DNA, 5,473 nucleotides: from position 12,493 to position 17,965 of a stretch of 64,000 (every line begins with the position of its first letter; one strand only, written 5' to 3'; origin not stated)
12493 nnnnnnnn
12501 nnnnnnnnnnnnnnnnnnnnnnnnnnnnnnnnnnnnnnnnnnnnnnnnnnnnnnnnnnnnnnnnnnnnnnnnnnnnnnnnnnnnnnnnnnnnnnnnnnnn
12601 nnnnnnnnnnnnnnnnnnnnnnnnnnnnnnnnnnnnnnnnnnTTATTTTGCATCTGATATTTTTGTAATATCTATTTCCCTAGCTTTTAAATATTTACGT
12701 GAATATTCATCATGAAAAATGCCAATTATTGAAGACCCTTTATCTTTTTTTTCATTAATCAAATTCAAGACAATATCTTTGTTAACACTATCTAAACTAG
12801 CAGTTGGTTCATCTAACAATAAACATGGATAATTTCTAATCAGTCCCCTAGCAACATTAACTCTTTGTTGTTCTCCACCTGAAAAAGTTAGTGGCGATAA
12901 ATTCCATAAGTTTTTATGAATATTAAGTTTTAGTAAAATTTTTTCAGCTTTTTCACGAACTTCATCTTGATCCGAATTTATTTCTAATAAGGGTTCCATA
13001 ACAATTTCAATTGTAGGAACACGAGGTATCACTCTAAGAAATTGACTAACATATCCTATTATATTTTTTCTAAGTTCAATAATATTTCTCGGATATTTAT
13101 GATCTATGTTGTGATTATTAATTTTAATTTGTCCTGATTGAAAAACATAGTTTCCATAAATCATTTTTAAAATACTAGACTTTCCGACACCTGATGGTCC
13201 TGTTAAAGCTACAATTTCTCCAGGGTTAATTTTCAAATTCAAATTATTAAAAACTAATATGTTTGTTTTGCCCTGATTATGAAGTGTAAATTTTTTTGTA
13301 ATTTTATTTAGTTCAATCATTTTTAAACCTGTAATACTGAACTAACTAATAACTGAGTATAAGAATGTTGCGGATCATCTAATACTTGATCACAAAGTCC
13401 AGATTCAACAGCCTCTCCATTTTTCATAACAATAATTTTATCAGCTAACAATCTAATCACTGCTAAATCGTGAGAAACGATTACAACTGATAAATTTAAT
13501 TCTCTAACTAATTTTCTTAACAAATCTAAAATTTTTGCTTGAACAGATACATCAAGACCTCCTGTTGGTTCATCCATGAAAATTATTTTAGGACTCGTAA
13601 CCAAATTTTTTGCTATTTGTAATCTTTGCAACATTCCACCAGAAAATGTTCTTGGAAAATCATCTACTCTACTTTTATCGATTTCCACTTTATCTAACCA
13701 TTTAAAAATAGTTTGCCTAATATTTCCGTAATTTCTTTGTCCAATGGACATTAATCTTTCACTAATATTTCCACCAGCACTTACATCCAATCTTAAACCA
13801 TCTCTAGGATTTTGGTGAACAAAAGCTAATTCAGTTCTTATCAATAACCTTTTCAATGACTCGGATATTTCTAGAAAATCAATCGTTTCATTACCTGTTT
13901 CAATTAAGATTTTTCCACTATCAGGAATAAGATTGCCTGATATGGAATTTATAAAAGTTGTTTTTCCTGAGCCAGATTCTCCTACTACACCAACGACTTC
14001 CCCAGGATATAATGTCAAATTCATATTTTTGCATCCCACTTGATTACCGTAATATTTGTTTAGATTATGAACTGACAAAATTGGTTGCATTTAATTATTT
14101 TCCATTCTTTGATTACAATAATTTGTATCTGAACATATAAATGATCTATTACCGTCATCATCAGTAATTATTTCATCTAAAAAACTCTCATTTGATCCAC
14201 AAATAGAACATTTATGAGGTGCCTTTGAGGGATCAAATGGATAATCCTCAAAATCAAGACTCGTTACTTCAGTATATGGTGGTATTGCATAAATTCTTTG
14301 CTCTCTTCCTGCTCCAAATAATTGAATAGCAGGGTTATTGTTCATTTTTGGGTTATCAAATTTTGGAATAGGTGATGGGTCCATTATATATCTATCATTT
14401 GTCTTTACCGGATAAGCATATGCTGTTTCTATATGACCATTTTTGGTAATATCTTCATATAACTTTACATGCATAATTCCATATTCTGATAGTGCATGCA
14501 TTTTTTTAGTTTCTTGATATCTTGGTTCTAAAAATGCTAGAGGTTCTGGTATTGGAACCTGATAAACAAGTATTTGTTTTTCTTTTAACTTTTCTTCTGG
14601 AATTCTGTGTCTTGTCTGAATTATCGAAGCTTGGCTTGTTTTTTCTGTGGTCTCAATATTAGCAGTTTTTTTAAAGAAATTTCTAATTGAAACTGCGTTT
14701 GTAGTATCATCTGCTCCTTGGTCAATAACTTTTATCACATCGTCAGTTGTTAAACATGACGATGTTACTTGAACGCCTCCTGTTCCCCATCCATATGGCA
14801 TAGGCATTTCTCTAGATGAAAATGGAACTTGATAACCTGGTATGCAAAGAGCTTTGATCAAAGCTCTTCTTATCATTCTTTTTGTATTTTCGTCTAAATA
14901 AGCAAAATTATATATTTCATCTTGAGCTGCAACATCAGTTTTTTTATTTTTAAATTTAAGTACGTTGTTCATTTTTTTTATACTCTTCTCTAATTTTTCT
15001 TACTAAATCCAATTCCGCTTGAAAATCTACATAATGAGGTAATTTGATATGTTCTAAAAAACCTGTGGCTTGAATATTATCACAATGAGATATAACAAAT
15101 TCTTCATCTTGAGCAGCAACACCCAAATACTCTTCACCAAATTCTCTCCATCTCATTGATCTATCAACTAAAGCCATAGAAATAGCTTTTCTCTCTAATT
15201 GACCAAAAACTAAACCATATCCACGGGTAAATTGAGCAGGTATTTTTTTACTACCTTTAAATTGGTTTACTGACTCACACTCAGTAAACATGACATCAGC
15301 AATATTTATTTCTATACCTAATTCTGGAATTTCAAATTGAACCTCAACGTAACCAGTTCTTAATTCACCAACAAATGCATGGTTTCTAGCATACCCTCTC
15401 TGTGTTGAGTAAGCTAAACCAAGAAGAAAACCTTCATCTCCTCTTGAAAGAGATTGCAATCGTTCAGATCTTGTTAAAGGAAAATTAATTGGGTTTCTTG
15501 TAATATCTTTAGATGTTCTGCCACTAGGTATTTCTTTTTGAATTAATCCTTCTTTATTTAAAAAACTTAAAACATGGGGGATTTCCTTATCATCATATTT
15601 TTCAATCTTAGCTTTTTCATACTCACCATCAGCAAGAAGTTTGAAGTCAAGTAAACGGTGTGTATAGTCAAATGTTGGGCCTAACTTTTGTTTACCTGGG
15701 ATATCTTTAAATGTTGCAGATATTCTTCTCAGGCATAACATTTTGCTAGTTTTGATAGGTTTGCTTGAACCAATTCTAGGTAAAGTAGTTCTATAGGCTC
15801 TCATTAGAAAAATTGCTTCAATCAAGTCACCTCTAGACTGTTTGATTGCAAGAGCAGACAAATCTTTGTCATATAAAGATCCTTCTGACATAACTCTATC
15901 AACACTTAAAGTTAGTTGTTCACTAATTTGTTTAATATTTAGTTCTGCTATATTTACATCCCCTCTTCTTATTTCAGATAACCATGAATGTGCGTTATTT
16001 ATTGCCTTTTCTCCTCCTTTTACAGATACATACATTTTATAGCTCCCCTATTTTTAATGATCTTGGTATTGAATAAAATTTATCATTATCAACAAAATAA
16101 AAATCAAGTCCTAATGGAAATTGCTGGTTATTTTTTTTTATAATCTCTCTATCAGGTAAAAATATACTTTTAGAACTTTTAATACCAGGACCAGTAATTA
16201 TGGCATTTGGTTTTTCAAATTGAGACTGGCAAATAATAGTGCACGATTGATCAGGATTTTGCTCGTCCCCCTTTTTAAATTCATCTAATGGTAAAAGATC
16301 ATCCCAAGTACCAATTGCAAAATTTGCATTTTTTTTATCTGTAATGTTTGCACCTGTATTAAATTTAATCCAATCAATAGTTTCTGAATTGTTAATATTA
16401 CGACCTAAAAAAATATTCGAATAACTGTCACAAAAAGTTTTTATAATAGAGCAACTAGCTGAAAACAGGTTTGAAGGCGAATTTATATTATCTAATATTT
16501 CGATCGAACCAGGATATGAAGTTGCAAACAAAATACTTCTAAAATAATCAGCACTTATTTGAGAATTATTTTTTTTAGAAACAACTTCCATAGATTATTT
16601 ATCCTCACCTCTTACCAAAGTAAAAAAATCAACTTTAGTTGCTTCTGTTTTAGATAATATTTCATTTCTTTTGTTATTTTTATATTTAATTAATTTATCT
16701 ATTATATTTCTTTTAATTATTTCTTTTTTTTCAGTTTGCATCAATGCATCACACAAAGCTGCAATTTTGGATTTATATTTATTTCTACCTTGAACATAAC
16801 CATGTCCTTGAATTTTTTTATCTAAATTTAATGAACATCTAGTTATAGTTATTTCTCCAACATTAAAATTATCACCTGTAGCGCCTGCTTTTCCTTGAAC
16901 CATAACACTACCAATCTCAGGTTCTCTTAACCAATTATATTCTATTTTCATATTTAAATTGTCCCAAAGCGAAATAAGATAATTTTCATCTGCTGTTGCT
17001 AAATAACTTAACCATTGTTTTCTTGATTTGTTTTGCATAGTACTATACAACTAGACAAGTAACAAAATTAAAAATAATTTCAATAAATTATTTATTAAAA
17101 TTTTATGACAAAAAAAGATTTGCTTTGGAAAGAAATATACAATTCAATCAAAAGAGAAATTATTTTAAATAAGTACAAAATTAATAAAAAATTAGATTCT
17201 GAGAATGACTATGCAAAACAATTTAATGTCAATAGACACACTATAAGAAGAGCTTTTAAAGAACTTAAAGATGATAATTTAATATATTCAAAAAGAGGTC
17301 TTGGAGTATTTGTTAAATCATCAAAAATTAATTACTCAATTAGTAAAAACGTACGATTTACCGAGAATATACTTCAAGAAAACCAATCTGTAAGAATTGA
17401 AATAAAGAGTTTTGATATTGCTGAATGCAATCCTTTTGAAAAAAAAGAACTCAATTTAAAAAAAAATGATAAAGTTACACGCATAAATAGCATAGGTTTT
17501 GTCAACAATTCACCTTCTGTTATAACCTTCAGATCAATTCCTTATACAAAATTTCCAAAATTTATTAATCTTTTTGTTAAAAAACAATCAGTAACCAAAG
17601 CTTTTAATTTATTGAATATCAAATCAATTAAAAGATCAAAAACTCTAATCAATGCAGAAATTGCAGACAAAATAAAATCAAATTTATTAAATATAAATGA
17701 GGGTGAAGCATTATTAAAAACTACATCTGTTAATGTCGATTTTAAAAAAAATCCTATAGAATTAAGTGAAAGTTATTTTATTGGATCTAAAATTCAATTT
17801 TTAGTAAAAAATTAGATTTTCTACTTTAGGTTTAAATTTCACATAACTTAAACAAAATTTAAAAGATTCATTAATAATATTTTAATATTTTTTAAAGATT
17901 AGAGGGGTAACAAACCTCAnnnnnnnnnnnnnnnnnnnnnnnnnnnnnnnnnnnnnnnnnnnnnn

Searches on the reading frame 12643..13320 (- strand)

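Call 4: search_protein_families(library=pfam, proteins=[window:12643-13320:-], max_evalue=0.01)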
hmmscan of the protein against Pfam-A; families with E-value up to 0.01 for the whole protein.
window:12643-13320:- (225 aa): 7 families
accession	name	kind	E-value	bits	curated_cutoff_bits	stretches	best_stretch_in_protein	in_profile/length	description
PF00005.33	ABC_tran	-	7.4e-32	111.3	25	1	24-174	1-137/137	ABC transporter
PF02463.25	SMC_N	-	1.2e-05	25.3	40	1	123-204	121-199/220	RecF/RecN/SMC N terminal domain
PF03193.22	RsgA_GTPase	-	6.7e-05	23.2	30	1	25-68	98-140/174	RsgA GTPase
PF13304.12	AAA_21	-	0.00018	22.1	27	0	36-55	1-20/304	AAA domain, putative AbiEii toxin, Type IV TA system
PF13555.12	AAA_29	-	0.00091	19.4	27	1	23-51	11-39/61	P-loop containing region of AAA domain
PF13191.12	AAA_16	-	0.0021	19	32.6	1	35-110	25-85/167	AAA ATPase domain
PF20720.3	nSTAND3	-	0.0041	17.3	27.2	1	34-67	17-51/155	Novel STAND NTPase 3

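Call 5: search_protein_families(library=ncbifam, proteins=[window:12643-13320:-], max_evalue=0.01)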
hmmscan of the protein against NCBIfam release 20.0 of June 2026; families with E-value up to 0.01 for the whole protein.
window:12643-13320:- (225 aa): 190 families (the best 25 are shown)
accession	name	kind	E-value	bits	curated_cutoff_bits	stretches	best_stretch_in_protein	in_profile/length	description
TIGR02324.1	CP_lyasePhnL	equivalog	6.1e-83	277.7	256.3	1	1-219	1-223/224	phosphonate C-P lyase system protein PhnL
TIGR02673.1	FtsE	equivalog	9.1e-40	136.6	264.85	1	1-219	1-211/214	cell division ATP-binding protein FtsE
TIGR02211.1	LolD_lipo_ex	equivalog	6.4e-38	130.5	307.75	1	2-206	2-203/221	lipoprotein-releasing ABC transporter ATP-binding protein LolD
TIGR03608.1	L_ocin_972_ABC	subfamily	2.6e-37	128.3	254.85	1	14-209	11-198/206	putative bacteriocin export ABC transporter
NF038007.1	ABC_ATP_DarD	equivalog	3.4e-35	121.5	375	1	1-210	1-206/218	darobactin export ABC transporter ATP-binding protein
TIGR02982.1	heterocyst_DevA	subfamily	5.7e-35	120.9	295.8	1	14-205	11-202/220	ABC exporter ATP-binding subunit, DevA family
TIGR02315.1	ABC_phnC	equivalog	4.6e-31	108.1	266.1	1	1-211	1-213/243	phosphonate ABC transporter ATP-binding protein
NF008639.0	PRK11629.1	equivalog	1.6e-29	102.9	360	1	7-206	12-208/234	lipoprotein-releasing ABC transporter ATP-binding protein LolD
NF040933.2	ABC_arch_GlcV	equivalog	4.1e-29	101.6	450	1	2-192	3-188/357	glucose ABC transporter ATP-binding protein GlcV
TIGR02857.1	CydD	equivalog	8.9e-29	100.8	435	1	15-207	331-519/529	thiol reductant ABC exporter subunit CydD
TIGR04521.1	ECF_ATPase_2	equivalog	1.7e-28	99.5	330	1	11-204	8-204/279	energy-coupling factor transporter ATPase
NF008338.0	PRK11124.1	equivalog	2.5e-28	99.2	369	1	23-203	17-199/242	arginine ABC transporter ATP-binding protein ArtP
NF007826.0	PRK10535.1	equivalog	4.8e-28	97.8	966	1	2-205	5-204/648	macrolide ABC transporter ATP-binding protein/permease MacB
NF010068.0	PRK13548.1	equivalog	2.3e-27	95.7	261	1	22-204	19-202/261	heme ABC transporter ATP-binding protein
NF007027.0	PRK09493.1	equivalog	4.2e-27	95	379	1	1-207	1-198/240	glutamine ABC transporter ATP-binding protein GlnQ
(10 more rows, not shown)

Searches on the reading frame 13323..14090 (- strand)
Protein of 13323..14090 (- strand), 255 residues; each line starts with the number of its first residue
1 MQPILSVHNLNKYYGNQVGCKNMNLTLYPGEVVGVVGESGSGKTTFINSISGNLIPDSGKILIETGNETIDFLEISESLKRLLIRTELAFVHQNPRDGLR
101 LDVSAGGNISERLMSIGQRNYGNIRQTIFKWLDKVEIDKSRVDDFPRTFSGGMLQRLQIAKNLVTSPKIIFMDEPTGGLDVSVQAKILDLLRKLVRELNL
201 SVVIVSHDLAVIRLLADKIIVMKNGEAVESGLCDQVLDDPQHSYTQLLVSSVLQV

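Call 4: search_protein_families(library=pfam, proteins=[window:13323-14090:-], max_evalue=0.01)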
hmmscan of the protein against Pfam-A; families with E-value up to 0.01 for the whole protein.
window:13323-14090:- (255 aa): 10 families
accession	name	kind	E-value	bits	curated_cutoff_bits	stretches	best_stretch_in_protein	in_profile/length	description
PF00005.33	ABC_tran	-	1e-29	104.3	25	1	21-176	2-136/137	ABC transporter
PF13304.12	AAA_21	-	1.7e-07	32.1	27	1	147-212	236-303/304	AAA domain, putative AbiEii toxin, Type IV TA system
PF08352.17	oligo_HPY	-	0.00039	21.2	27.1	1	228-253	1-26/65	Oligopeptide/dipeptide transporter, C-terminal region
PF13476.12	AAA_23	-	0.00097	20.3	27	1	6-141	3-116/201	AAA domain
PF13191.12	AAA_16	-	0.0069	17.3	32.6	0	31-90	25-85/167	AAA ATPase domain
PF00350.29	Dynamin_N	-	0.0073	16.8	27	1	33-61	1-29/168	Dynamin family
PF00735.24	Septin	-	0.0074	16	26.2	0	35-58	9-32/280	Septin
PF13555.12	AAA_29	-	0.0082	16.3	27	0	32-58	24-50/61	P-loop containing region of AAA domain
PF13401.12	AAA_22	-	0.0083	16.9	27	0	35-83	10-58/130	AAA domain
PF19993.5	DO-GTPase2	-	0.0088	16.2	27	0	31-50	1-20/226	Double-GTPase 2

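Call 5: search_protein_families(library=ncbifam, proteins=[window:13323-14090:-], max_evalue=0.01)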
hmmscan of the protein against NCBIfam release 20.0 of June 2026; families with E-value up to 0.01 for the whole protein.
window:13323-14090:- (255 aa): 193 families (the best 25 are shown)
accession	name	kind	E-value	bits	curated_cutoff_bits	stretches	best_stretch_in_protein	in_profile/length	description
TIGR02323.1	CP_lyasePhnK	equivalog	3.5e-102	341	302.85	1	2-253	1-239/239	phosphonate C-P lyase system protein PhnK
NF011659.0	PRK15079.1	equivalog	5.7e-49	166.6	540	1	21-252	41-268/334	murein tripeptide/oligopeptide ABC transporter ATP binding protein OppF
TIGR02770.1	nickel_nikD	equivalog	2.7e-47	161.1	318.7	1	21-251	3-228/230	nickel import ATP-binding protein NikD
NF043079.1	MMSYN1_0167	equivalog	1.1e-45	156.4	740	2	86-254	306-476/561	oligopeptide ABC transporter ATP-binding protein OppD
NF047578.1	opine_ATP_CntD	equivalog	1.6e-45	155.5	380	1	13-252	13-253/266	staphylopine uptake ABC transporter ATP-binding protein CntD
NF011713.0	PRK15134.1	equivalog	2e-45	155.4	834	1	12-249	294-526/529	microcin C ABC transporter ATP-binding protein YejF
NF047576.1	opine_ATP_CntF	equivalog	3.5e-45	154.3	385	1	13-252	13-253/264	staphylopine uptake ABC transporter ATP-binding protein CntF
NF008453.0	PRK11308.1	subfamily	1.2e-44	152.9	408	1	22-252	40-265/334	dipeptide ABC transporter ATP-binding protein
NF008246.0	PRK11022.1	equivalog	1.3e-44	152.7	541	1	21-251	24-256/326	dipeptide ABC transporter ATP-binding protein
NF007010.1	PRK09473.1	subfamily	1e-42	146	575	1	15-252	16-254/318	oligopeptide ABC transporter ATP-binding protein OppD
NF007613.0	PRK10261.1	equivalog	8.9e-41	140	1077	1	4-254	12-274/623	glutathione ABC transporter ATP-binding protein GsiA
NF043071.1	DppF_dipep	equivalog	1.3e-39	136.5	660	1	23-251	42-265/331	dipeptide ABC transporter ATP-binding subunit DppF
NF043078.1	MMSYN1_0168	equivalog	1.4e-39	136.2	800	2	119-252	463-597/649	oligopeptide ABC transporter ATP-binding protein OppF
TIGR04521.1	ECF_ATPase_2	equivalog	3.2e-39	134.7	330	1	18-242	19-238/279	energy-coupling factor transporter ATPase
TIGR02769.1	nickel_nikE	equivalog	2.5e-37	128.8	332.55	1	10-254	17-255/265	nickel import ATP-binding protein NikE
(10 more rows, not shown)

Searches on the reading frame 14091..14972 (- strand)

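Call 4: search_protein_families(library=pfam, proteins=[window:14091-14972:-], max_evalue=0.01)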
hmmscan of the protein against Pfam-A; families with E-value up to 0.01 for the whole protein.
window:14091-14972:- (293 aa): 1 family
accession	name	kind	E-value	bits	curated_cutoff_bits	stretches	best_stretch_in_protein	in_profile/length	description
PF06007.16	PhnJ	-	2.5e-143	476.5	25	1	20-291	2-274/275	Phosphonate metabolism protein PhnJ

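Call 5: search_protein_families(library=ncbifam, proteins=[window:14091-14972:-], max_evalue=0.01)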
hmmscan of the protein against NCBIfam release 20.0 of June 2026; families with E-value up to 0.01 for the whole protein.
window:14091-14972:- (293 aa): 0 families

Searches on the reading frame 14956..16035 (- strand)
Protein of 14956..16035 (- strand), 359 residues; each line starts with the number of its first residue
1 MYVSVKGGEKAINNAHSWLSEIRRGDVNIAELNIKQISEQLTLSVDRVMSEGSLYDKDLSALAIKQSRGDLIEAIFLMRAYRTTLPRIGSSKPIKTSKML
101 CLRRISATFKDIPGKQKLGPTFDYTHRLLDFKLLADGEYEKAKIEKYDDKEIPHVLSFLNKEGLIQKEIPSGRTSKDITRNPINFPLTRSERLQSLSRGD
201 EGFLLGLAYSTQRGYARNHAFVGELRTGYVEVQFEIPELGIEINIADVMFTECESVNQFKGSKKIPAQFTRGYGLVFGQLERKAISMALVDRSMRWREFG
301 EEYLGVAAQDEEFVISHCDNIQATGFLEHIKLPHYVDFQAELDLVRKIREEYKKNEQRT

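Call 4: search_protein_families(library=pfam, proteins=[window:14956-16035:-], max_evalue=0.01)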
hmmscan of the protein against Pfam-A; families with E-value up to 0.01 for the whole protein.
window:14956-16035:- (359 aa): 1 family
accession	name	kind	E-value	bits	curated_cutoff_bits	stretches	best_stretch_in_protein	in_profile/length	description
PF05861.17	PhnI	-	1.7e-155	517.5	34.5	1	1-351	1-347/348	Bacterial phosphonate metabolism protein (PhnI)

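Call 5: search_protein_families(library=ncbifam, proteins=[window:14956-16035:-], max_evalue=0.01)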
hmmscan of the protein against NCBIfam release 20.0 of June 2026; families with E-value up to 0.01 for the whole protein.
window:14956-16035:- (359 aa): 0 families

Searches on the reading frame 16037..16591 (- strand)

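Call 6: search_protein_families(library=ncbifam, proteins=[window:16037-16591:-], max_evalue=0.00001)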
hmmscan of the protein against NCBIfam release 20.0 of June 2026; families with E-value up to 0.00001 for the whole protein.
window:16037-16591:- (184 aa): 1 family
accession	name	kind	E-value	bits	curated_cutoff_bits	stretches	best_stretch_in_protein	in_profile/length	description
TIGR03292.1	PhnH_redo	equivalog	1.4e-31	109.7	91.5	1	13-179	9-183/184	phosphonate C-P lyase system protein PhnH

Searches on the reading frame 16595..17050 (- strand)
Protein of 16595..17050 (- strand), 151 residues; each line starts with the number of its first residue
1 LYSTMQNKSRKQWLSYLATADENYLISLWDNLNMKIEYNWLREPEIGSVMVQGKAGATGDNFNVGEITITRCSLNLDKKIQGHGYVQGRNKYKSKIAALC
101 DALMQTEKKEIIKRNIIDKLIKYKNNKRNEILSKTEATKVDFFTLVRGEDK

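Call 6: search_protein_families(library=ncbifam, proteins=[window:16595-17050:-], max_evalue=0.00001)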
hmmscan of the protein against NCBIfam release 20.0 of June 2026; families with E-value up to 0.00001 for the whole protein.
window:16595-17050:- (151 aa): 1 family
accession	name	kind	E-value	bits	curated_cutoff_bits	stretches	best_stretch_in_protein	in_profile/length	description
TIGR03293.1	PhnG_redo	equivalog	1.1e-42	145.5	89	1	9-149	3-144/144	phosphonate C-P lyase system protein PhnG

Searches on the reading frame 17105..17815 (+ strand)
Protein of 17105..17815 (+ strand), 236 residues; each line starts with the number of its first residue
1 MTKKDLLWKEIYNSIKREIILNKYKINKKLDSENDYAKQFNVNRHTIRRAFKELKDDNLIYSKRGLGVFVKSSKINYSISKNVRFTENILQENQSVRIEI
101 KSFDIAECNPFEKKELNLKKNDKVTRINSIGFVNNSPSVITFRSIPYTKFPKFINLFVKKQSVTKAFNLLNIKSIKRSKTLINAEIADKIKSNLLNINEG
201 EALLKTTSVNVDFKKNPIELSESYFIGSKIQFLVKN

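Call 6: search_protein_families(library=ncbifam, proteins=[window:17105-17815:+], max_evalue=0.00001)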
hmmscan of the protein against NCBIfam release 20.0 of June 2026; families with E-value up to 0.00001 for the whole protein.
window:17105-17815:+ (236 aa): 18 families
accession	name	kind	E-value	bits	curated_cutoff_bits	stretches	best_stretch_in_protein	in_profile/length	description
TIGR02325.1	C_P_lyase_phnF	equivalog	8.5e-43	146.6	156.8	1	7-236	9-238/238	phosphonate metabolism transcriptional regulator PhnF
NF041547.1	GntR_LSA1692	equivalog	8.4e-25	87.7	275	1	7-232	2-226/233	GntR family transcriptional regulator, LSA1692 subfamily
TIGR02018.2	his_ut_repres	equivalog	4.2e-24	85.2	220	1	8-230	1-220/226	histidine utilization transcriptional repressor HutC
NF008491.0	PRK11402.1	subfamily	4.7e-23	81.9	269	1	5-235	10-239/243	GntR family transcriptional regulator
NF007292.0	PRK09764.1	equivalog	2e-21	76.3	281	1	7-232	6-230/240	GntR family transcriptional regulator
NF007486.0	PRK10079.1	equivalog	2.6e-18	66.7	363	1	8-225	14-230/241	phosphonate metabolism transcriptional regulator PhnF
TIGR02404.1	trehalos_R_Bsub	equivalog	4.4e-16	59.2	211.95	1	9-229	3-224/233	trehalose operon repressor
TIGR03337.1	phnR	equivalog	2.6e-14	53.5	296.75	1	10-220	5-214/231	phosphonate utilization transcriptional regulator PhnR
NF052282.1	PLP_TF_PdxR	equivalog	6.4e-14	51.8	320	1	7-99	2-96/448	MocR-like pyridoxine biosynthesis transcription factor PdxR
NF011575.0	PRK14999.1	equivalog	1.8e-12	47.1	424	1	10-204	16-208/241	histidine utilization repressor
NF047563.1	modulin_PmtR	equivalog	2.5e-08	34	200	1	7-86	13-90/125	PSM export ABC transporter transcriptional regulator PmtR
NF052285.1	GABA_TF_GabR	exception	4.4e-08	32.4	600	1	9-89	2-84/456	MocR-like transcriptional regulator GabR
NF007741.0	PRK10421.1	equivalog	1.1e-07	31.5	311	1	11-100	12-101/262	transcriptional regulator LldR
NF007001.0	PRK09464.1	equivalog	1.9e-07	31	330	1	11-82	15-85/254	pyruvate dehydrogenase complex transcriptional repressor PdhR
NF012025.0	PRK15481.1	equivalog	2.5e-06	26.4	573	1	9-75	9-75/432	MocR-like B6 salvage transcription factor PtsJ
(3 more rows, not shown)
